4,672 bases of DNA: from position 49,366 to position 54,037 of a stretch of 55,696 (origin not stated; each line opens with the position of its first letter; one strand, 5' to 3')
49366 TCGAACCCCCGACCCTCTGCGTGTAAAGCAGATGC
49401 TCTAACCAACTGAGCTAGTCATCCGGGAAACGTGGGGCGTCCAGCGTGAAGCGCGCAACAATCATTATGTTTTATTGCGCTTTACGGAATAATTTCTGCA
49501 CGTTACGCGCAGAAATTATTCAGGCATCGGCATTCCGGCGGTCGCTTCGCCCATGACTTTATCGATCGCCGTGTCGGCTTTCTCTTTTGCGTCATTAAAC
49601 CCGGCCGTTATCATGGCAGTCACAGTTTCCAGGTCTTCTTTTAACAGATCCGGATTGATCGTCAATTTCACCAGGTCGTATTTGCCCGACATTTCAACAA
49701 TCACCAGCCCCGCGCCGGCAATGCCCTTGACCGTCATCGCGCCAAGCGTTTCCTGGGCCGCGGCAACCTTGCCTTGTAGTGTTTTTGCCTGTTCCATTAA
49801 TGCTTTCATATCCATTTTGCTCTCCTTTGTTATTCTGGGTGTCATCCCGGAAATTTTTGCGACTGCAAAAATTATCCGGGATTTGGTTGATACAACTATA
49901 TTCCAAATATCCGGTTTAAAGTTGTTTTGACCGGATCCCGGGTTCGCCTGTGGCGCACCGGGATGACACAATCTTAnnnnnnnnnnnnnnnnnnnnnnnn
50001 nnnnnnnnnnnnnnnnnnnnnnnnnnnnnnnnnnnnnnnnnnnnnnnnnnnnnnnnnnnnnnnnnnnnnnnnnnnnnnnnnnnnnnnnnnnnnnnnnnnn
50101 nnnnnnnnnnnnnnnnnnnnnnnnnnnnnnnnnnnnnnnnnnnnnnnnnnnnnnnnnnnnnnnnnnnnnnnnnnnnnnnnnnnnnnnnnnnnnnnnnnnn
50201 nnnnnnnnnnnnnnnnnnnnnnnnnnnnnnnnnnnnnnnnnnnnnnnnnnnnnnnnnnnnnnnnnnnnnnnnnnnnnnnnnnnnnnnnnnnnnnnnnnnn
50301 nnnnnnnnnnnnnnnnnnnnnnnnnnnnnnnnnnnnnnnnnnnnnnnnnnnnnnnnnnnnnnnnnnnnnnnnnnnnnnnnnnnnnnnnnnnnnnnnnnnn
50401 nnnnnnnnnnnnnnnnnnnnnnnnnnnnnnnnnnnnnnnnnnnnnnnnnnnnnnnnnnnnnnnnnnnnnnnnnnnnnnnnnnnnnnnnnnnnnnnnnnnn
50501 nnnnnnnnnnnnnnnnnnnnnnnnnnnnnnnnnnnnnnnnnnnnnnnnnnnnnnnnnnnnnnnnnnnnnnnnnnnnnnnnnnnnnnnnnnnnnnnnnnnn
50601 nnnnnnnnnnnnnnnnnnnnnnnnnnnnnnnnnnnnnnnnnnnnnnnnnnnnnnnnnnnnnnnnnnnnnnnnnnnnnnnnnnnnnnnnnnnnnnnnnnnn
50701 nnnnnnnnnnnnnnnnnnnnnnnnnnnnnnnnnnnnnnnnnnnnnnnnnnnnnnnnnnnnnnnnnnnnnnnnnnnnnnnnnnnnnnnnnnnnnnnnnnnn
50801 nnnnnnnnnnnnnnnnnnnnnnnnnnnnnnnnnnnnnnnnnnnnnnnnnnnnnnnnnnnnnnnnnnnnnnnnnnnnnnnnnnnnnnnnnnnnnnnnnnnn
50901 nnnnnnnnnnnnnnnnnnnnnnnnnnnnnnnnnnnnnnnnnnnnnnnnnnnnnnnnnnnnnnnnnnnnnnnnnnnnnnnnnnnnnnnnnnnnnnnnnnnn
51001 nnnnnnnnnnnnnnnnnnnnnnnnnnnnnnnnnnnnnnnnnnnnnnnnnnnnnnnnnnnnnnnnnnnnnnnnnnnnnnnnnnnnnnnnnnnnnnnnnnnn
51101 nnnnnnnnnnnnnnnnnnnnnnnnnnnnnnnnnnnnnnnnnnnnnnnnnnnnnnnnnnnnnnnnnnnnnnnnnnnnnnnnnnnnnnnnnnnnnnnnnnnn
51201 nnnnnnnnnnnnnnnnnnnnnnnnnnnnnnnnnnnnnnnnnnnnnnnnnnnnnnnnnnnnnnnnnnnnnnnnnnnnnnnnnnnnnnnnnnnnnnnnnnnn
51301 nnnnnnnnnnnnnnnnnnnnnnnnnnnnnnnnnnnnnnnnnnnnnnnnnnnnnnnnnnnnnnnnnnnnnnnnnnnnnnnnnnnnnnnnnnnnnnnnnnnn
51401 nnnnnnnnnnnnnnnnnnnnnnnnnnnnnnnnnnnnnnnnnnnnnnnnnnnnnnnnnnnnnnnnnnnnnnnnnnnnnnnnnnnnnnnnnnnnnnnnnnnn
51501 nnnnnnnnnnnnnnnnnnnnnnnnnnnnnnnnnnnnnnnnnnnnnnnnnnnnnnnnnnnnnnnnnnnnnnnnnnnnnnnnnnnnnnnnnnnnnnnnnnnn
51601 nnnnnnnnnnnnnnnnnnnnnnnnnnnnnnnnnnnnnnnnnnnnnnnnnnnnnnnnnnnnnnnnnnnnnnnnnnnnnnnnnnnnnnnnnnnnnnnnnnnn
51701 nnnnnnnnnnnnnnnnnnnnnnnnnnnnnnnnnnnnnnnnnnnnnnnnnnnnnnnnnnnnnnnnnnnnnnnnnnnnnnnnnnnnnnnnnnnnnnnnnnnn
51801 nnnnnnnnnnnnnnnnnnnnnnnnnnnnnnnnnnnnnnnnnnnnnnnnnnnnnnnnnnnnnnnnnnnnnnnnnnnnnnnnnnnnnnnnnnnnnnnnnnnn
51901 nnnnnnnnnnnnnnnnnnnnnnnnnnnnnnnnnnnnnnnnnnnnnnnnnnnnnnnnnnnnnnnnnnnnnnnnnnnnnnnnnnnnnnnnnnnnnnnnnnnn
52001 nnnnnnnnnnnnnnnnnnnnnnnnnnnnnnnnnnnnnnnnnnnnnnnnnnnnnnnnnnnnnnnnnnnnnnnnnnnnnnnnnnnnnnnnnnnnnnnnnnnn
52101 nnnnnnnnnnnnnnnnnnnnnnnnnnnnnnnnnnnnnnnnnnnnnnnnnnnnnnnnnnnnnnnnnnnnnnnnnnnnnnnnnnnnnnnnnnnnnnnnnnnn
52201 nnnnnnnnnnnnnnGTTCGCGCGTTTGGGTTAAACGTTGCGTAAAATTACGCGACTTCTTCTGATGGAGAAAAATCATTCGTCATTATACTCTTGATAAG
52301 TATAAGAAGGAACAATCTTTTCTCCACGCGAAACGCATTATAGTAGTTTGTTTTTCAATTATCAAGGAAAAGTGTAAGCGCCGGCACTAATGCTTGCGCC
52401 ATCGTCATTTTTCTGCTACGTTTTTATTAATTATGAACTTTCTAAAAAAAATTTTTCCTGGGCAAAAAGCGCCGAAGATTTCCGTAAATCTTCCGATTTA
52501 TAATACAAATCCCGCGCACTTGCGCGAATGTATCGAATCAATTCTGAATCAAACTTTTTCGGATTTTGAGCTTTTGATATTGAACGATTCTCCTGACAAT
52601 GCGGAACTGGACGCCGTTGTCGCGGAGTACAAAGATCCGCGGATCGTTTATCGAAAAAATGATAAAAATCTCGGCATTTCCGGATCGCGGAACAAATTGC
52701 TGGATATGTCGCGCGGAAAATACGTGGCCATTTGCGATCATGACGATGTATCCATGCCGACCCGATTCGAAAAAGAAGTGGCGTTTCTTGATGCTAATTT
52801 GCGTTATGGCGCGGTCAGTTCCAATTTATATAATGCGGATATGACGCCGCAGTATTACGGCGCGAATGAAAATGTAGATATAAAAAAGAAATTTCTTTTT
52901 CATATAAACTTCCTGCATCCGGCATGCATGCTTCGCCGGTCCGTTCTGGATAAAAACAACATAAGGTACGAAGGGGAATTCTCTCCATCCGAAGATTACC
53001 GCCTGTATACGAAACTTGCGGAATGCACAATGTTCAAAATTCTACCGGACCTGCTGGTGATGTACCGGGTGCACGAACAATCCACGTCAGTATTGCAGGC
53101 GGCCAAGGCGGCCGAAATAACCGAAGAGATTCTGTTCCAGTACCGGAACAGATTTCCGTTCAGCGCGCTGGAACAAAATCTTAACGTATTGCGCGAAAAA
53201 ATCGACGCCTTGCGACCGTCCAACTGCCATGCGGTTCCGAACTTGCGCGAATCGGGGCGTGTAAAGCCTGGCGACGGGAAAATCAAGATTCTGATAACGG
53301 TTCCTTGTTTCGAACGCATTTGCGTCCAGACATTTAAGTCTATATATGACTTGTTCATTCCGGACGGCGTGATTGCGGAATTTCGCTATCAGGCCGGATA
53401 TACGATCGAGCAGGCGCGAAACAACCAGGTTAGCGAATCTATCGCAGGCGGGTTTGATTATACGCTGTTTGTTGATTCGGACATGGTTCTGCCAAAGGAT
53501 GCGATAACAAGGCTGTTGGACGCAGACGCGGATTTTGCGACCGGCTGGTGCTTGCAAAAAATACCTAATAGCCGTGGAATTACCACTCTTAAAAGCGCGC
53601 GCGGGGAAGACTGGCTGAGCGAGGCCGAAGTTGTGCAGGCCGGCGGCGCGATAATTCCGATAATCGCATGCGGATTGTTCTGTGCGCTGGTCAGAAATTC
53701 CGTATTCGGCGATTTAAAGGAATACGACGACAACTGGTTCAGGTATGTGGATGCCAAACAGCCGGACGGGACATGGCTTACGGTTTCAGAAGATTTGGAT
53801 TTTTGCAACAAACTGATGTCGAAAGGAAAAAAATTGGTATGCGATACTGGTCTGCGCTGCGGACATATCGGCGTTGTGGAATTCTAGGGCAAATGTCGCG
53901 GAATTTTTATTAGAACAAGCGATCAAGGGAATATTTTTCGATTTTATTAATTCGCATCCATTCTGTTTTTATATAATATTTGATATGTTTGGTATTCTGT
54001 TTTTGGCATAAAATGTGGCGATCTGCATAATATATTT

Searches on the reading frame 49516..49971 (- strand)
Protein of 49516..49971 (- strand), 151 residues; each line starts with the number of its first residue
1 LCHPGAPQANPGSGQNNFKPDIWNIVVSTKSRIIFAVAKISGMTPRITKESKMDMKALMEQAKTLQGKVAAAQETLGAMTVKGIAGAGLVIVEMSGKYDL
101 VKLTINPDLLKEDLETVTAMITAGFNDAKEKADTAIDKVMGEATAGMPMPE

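Call 58: search_protein_families(library=pfam, proteins=[window:49516-49971:-], max_evalue=0.01)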
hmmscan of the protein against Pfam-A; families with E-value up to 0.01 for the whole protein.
window:49516-49971:- (151 aa): 1 family
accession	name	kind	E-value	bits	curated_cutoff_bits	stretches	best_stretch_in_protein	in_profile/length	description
PF02575.21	YbaB_DNA_bd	-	2e-21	76.4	25.5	1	59-147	1-90/91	YbaB/EbfC DNA-binding family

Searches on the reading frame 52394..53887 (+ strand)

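Call 58: search_protein_families(library=pfam, proteins=[window:52394-53887:+], max_evalue=0.01)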
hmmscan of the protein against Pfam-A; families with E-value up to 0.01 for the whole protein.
window:52394-53887:+ (497 aa): 3 families
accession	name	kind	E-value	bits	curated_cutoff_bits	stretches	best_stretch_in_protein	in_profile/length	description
PF00535.33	Glycos_transf_2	-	2.9e-29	102.6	23.3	1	30-186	1-165/168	Glycosyl transferase family 2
PF13641.12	Glyco_tranf_2_3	-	9.5e-11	42.6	27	1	27-142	1-120/230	Glycosyltransferase like family 2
PF10111.15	Glyco_tranf_2_2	-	3.8e-06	27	27.3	1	33-131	4-105/276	Glycosyltransferase like family 2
